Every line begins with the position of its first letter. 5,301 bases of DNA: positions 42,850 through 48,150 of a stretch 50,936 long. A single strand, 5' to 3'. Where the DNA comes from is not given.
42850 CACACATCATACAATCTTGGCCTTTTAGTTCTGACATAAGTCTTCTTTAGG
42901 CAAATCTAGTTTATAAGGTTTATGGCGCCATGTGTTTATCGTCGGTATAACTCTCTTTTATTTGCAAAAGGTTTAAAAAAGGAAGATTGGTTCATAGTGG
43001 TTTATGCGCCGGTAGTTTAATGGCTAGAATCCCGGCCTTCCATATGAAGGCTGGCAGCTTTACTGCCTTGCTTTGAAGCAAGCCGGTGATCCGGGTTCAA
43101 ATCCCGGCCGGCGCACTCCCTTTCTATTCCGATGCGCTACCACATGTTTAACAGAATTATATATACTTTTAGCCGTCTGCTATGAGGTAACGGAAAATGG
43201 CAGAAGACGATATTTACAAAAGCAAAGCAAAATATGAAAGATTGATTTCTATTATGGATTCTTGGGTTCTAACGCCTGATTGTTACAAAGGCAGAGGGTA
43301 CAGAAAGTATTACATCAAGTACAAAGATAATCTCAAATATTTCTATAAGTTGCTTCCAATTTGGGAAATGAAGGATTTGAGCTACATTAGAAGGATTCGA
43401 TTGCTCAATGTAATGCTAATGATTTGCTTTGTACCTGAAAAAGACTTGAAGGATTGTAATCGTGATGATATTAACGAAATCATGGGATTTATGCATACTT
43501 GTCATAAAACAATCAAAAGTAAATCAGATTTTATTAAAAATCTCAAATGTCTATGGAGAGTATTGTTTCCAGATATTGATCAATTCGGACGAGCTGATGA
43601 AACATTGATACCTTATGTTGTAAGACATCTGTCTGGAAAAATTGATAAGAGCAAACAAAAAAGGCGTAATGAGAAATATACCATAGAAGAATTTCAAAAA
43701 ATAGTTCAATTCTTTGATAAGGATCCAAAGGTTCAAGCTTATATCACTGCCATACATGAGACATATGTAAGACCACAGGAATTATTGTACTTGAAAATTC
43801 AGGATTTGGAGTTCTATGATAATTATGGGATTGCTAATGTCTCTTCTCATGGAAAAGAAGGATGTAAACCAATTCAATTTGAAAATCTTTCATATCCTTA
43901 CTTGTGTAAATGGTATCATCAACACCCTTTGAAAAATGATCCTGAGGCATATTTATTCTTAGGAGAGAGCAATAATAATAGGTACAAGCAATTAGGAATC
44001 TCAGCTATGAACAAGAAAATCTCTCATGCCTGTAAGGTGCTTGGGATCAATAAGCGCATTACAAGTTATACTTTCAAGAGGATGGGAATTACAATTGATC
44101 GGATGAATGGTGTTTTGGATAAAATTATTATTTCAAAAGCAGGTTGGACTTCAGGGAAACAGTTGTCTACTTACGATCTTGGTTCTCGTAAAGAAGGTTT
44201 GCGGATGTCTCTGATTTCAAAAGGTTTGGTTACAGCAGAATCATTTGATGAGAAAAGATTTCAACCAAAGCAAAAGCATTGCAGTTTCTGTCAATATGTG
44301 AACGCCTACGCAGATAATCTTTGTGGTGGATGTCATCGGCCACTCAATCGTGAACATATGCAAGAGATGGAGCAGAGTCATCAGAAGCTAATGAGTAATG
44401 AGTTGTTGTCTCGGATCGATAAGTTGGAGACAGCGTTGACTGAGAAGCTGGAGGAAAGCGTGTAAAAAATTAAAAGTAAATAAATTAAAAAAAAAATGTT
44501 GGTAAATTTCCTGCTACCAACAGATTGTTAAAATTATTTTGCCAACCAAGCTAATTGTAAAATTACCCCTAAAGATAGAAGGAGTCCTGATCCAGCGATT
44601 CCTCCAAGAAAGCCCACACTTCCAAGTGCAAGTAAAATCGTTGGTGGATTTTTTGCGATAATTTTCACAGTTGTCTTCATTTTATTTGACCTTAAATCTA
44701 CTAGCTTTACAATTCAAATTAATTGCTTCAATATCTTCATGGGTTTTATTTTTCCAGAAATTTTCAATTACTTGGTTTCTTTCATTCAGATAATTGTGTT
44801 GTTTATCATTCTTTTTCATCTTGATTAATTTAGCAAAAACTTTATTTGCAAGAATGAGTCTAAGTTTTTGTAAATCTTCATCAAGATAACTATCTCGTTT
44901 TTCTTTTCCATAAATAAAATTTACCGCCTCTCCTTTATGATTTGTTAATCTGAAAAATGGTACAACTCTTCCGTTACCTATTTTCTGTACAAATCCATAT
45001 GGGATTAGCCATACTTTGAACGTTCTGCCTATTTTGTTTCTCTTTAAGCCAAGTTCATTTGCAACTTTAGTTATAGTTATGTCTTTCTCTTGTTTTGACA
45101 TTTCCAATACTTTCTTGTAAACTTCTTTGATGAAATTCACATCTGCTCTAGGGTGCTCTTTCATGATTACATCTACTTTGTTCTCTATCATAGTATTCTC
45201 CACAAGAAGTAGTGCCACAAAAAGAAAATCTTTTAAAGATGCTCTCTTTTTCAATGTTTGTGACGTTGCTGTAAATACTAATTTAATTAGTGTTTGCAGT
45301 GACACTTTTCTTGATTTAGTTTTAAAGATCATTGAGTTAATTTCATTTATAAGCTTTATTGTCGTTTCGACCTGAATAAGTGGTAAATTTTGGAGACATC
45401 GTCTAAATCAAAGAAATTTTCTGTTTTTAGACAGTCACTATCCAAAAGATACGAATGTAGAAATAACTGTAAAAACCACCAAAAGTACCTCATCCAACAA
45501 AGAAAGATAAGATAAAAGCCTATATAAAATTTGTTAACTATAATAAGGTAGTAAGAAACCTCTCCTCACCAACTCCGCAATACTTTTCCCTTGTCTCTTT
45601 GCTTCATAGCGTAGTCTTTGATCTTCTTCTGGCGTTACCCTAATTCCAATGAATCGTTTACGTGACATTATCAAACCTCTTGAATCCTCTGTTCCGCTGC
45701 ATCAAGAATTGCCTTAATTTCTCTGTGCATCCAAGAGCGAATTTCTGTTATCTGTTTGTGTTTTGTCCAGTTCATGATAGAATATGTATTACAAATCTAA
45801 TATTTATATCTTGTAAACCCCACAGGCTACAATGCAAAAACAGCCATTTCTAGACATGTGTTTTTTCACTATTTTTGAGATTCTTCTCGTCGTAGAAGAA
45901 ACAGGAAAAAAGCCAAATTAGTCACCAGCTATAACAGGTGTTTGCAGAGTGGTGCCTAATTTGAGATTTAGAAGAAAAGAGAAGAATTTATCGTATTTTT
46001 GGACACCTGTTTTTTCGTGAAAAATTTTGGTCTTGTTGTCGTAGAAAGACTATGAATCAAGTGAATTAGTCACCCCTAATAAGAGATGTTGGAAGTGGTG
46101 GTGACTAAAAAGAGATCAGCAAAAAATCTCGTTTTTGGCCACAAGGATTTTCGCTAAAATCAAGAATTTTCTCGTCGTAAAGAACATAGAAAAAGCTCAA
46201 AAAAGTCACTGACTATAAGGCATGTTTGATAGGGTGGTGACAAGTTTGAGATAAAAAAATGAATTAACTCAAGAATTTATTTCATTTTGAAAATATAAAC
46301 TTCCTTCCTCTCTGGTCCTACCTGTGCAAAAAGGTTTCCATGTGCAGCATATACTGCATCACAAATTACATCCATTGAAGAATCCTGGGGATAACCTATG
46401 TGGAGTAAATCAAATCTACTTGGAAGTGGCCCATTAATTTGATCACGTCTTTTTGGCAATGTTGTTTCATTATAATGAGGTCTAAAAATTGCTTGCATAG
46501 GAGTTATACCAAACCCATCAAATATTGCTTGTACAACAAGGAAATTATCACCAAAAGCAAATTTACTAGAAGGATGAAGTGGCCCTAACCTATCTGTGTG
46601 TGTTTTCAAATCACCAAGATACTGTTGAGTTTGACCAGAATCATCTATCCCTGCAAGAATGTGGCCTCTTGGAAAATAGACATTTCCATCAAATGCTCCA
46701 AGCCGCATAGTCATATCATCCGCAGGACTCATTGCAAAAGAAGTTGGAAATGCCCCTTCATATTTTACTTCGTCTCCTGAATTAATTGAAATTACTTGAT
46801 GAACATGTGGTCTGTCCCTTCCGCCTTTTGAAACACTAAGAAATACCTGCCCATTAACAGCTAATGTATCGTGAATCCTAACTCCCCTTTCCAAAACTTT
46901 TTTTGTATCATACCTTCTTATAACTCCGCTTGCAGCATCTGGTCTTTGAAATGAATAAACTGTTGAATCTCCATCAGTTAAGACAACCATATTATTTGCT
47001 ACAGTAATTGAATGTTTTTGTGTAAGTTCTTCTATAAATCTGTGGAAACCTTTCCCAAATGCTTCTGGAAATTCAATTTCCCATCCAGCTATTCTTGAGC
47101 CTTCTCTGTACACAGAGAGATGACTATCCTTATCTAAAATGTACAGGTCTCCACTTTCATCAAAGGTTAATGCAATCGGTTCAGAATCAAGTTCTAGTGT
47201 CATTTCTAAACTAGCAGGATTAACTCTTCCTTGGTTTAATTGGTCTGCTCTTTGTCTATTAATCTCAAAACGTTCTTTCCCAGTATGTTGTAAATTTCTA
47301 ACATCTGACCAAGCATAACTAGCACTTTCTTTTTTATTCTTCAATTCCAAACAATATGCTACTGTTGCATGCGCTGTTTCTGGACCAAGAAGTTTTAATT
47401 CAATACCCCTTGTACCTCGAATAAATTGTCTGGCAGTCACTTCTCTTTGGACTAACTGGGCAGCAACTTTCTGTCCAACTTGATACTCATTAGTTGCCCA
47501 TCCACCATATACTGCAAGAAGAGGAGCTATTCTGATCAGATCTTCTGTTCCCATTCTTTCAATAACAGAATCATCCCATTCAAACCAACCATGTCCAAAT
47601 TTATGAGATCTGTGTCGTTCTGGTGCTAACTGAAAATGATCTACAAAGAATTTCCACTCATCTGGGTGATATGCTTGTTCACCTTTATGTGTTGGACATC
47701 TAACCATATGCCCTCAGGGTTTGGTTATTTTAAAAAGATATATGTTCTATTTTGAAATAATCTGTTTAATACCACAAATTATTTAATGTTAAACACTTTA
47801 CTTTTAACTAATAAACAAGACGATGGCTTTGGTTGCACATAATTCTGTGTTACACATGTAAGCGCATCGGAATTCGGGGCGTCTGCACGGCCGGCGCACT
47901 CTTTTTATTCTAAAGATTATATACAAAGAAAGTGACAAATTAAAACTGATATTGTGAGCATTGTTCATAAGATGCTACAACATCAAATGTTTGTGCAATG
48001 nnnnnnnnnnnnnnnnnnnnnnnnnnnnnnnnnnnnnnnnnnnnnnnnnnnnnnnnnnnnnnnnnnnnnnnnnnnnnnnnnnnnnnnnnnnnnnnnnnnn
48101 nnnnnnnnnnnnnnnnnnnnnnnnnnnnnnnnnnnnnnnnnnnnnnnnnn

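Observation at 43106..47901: Minimal (about 4.8 kb) integrase element inserted in tRNA-Gly with no recognisable replication, capsid or transfer genes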

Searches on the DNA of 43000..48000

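Call 47: search_rna_families(source=window, start=43000, end=48000, threshold=evalue, max_evalue=1)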
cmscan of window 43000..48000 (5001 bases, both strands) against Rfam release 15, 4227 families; matches with E-value up to 1: 1.
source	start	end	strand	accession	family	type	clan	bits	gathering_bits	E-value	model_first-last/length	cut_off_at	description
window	43006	43115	+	RF00005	tRNA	Gene; tRNA;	CL00001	56.6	29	1.2e-10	1-71/71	no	tRNA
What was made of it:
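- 45836..46262 (.): Three degenerate direct repeats (149, 136 and 142 nt). Each contains the palindrome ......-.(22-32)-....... The array lies in the 500-nt non-coding gap upstream of the mini-ORF/RHH operon. It is a candidate operator, origin or oriT region. No Rfam hit (call 47).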
